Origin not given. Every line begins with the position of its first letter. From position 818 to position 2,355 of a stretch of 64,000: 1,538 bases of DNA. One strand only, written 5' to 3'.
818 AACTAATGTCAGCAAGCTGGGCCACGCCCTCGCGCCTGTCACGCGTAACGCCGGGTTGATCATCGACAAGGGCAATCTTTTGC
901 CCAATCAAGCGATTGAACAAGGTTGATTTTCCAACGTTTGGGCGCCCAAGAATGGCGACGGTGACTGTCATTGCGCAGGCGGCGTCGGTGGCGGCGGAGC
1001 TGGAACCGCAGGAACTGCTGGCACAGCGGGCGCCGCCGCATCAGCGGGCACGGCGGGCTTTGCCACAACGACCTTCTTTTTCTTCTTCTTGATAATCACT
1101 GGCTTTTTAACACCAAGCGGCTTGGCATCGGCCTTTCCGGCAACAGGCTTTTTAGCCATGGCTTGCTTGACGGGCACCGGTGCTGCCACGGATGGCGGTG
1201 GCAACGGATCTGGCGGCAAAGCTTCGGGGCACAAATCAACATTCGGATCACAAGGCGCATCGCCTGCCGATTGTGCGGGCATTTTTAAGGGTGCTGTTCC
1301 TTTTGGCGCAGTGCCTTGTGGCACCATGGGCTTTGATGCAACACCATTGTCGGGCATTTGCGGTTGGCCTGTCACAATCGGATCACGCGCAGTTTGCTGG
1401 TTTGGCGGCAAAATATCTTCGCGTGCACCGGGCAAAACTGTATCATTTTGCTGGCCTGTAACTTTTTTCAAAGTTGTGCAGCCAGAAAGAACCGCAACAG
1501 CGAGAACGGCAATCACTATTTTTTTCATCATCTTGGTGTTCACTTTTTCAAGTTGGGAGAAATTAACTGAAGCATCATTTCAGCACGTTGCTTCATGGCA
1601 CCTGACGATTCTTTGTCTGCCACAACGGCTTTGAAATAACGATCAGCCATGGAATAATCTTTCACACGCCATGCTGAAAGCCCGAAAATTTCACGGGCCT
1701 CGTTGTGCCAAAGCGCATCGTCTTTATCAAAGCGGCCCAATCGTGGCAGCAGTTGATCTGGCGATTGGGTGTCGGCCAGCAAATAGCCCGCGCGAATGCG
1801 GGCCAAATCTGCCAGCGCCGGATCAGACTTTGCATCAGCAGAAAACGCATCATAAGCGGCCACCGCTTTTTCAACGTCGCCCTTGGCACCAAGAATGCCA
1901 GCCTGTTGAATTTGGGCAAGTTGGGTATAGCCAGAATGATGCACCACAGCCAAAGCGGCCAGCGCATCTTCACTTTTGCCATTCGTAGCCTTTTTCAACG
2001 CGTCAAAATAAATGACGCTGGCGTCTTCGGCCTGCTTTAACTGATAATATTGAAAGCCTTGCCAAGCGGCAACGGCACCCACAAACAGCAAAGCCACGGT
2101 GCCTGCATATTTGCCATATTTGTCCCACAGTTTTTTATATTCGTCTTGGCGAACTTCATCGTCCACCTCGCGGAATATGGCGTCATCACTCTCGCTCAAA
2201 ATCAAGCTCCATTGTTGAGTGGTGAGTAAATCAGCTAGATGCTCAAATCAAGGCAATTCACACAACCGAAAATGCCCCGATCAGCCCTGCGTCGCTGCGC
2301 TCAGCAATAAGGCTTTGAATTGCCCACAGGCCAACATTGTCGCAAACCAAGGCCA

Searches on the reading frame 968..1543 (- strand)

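Call 3: search_protein_families(library=pfam, proteins=[window:968-1543:-], max_evalue=0.01)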
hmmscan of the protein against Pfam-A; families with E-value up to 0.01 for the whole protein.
window:968-1543:- (191 aa): 1 family
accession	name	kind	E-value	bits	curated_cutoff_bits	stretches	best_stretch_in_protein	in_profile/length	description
PF08139.17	LPAM_1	-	0.001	19.8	20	1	6-22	1-17/18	Prokaryotic membrane lipoprotein lipid attachment site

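Call 4: search_protein_families(library=ncbifam, proteins=[window:968-1543:-], max_evalue=0.01)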
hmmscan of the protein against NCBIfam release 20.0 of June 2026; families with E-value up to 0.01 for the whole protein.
window:968-1543:- (191 aa): 1 family
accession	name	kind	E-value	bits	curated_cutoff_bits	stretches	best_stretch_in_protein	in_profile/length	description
NF046038.1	NGK_0946_fam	subfamily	0.0035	17.8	45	1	6-36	1-31/102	NGK_0946 family protein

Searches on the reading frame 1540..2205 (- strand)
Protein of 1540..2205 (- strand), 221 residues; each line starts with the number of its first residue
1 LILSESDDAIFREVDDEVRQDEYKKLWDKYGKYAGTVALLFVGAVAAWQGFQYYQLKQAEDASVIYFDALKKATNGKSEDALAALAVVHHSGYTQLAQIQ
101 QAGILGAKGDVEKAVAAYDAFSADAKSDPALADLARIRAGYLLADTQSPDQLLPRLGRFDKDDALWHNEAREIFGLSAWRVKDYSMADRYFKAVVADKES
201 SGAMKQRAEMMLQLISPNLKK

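Call 3: search_protein_families(library=pfam, proteins=[window:1540-2205:-], max_evalue=0.01)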
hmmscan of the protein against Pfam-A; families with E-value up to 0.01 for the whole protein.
window:1540-2205:- (221 aa): 1 family
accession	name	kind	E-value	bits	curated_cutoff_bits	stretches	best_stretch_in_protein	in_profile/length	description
PF09976.15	TPR_21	-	2.4e-17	63.7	25.5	1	24-188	1-166/193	Tetratricopeptide repeat-like domain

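Call 4: search_protein_families(library=ncbifam, proteins=[window:1540-2205:-], max_evalue=0.01)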
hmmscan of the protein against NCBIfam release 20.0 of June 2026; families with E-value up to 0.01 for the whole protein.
window:1540-2205:- (221 aa): 0 families
